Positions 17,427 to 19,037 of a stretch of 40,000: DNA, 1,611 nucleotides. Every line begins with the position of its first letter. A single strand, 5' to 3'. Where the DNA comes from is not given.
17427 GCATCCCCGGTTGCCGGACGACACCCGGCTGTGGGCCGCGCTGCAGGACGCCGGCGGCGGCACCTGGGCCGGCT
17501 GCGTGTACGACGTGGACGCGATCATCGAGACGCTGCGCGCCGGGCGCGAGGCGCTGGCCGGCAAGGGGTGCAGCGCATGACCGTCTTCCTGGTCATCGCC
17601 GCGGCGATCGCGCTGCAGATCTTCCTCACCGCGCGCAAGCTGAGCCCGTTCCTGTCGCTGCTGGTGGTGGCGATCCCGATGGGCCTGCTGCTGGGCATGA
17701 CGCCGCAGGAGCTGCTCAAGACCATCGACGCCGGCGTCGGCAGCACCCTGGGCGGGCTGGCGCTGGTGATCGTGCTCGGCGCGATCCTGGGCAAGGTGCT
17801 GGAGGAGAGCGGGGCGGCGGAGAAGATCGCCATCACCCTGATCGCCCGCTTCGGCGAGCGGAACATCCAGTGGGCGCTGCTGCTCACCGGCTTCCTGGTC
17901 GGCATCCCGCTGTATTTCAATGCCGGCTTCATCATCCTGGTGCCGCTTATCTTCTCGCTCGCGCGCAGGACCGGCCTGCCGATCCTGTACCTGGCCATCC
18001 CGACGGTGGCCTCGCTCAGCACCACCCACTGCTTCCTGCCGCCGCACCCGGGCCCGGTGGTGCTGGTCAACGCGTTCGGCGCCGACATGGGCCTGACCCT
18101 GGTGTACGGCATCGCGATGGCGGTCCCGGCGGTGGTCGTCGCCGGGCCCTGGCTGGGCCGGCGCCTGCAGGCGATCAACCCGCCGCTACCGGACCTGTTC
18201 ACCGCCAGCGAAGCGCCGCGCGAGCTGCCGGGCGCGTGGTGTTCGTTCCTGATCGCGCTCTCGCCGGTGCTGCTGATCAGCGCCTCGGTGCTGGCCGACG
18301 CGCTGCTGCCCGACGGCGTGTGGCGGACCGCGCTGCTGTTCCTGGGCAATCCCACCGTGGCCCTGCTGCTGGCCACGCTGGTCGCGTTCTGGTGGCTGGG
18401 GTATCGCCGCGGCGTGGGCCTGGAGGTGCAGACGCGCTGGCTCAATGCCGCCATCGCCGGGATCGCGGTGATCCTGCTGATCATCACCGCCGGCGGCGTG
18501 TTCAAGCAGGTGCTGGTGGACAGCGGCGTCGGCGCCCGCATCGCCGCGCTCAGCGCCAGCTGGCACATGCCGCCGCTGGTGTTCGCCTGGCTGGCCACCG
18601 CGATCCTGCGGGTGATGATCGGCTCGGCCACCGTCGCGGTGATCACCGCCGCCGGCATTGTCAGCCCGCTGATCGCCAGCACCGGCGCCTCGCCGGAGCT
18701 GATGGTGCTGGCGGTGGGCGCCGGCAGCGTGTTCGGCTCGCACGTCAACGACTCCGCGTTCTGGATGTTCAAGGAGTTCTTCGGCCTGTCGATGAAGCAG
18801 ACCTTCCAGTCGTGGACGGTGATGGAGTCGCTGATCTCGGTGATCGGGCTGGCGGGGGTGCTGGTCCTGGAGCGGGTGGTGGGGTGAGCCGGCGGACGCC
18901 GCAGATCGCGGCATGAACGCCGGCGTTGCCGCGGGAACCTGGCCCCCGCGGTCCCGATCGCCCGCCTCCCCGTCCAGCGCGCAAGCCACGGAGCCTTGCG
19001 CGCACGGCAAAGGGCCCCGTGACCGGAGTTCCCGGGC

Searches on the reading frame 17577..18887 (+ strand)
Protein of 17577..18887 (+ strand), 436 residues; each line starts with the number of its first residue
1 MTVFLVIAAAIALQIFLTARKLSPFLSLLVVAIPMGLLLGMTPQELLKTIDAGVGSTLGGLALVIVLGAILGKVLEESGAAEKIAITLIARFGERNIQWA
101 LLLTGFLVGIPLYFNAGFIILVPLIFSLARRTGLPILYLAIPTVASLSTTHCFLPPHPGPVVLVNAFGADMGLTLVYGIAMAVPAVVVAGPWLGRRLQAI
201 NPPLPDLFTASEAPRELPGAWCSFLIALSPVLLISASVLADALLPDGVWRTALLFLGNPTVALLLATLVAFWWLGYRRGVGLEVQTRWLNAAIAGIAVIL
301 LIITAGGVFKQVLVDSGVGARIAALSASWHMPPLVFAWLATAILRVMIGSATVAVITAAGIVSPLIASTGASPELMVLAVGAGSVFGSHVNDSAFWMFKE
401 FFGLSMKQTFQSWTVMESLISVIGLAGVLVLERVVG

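Call 10: search_protein_families(library=pfam, proteins=[window:17582-18887:+], max_evalue=0.00001)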
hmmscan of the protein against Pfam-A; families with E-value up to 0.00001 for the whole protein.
window:17582-18887:+ (435 aa): 0 families

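Call 24: find_encoding_contigs(protein=window:17577-18887:+, flank=10000, max_places=10)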
Protein window:17577-18887:+ (436 aa): 1 contig read that carries it; 1 place shown.
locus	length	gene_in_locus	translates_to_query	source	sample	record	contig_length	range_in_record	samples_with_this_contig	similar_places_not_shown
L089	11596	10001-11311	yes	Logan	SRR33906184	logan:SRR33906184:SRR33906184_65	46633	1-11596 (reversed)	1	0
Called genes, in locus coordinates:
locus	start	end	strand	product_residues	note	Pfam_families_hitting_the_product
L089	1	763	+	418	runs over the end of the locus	PF02746:MR_MLE_N, PF13378:MR_MLE_C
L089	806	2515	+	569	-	PF04616:Glyco_hydro_43, PF17851:GH43_C2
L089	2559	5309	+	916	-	PF00933:Glyco_hydro_3, PF01915:Glyco_hydro_3_C, PF07691:PA14, PF14310:Fn3-like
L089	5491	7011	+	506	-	PF01232:Mannitol_dh, PF08125:Mannitol_dh_C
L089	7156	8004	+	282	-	PF01557:FAA_hydrolase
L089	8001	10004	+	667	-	PF00920:ILVD_EDD_N, PF24877:ILV_EDD_C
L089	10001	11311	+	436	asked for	PF02447:GntP_permease, PF03600:CitMHS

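Call 34: list_cluster_members(proteins=[L089:8001-10004:+, L089:7156-8004:+, L082:1322-1828:+, L082:2322-2834:+])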
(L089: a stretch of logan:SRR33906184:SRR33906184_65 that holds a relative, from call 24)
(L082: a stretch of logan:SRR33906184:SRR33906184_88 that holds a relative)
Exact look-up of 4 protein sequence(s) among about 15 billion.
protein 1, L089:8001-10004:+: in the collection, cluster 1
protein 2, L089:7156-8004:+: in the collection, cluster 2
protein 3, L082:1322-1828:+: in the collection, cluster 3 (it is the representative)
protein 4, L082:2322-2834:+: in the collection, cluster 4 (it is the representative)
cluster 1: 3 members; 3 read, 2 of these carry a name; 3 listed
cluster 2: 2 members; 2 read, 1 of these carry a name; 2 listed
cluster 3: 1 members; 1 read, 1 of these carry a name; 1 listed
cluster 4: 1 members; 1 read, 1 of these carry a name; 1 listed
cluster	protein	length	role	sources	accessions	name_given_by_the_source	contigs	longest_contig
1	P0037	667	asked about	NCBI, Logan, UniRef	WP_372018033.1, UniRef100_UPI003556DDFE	YjhG/YagF family D-xylonate dehydratase [Pseudoxanthomonas sp. 10H] | YjhG/YagF family D-xylonate dehydratase n=1 Tax=Pseudoxanthomonas sp. 10H TaxID=3242729 ...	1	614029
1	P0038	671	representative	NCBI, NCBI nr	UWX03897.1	YjhG/YagF family D-xylonate dehydratase [Pseudoxanthomonas sp. NC8]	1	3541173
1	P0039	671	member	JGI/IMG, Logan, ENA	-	-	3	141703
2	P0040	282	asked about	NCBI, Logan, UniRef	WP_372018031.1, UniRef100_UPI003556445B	fumarylacetoacetate hydrolase family protein [Pseudoxanthomonas sp. 10H] | fumarylacetoacetate hydrolase family protein n=1 Tax=Pseudoxanthomonas sp. 10H ...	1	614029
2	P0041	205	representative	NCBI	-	-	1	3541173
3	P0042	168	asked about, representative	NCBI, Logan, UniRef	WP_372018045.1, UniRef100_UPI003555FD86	metal-dependent hydrolase [Pseudoxanthomonas sp. 10H] | metal-dependent hydrolase n=1 Tax=Pseudoxanthomonas sp. 10H TaxID=3242729 ...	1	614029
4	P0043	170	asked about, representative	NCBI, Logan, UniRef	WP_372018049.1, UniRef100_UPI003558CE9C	hypothetical protein [Pseudoxanthomonas sp. 10H] | hypothetical protein n=1 Tax=Pseudoxanthomonas sp. 10H TaxID=3242729 RepID=UPI003558CE9C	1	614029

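Call 36: find_encoding_contigs(protein=P0038, flank=10000, max_places=3)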
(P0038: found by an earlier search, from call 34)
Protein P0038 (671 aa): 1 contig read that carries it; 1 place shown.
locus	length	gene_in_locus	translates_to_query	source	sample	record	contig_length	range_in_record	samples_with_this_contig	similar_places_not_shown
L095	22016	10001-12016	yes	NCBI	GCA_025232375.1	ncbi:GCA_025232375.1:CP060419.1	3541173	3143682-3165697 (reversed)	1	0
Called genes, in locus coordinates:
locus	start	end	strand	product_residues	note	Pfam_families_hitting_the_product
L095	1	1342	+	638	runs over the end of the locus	-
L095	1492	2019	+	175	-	PF02746:MR_MLE_N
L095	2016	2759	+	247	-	PF13378:MR_MLE_C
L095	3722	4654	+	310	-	PF04616:Glyco_hydro_43 (weak), PF17851:GH43_C2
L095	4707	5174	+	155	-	PF00933:Glyco_hydro_3 (weak)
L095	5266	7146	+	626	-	PF00933:Glyco_hydro_3, PF01915:Glyco_hydro_3_C, PF07691:PA14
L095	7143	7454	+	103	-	PF14310:Fn3-like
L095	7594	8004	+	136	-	PF01232:Mannitol_dh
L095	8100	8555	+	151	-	PF01232:Mannitol_dh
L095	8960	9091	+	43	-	-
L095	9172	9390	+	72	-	-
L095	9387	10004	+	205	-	PF01557:FAA_hydrolase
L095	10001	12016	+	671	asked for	PF00920:ILVD_EDD_N, PF24877:ILV_EDD_C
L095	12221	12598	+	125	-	PF02447:GntP_permease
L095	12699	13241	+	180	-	PF02447:GntP_permease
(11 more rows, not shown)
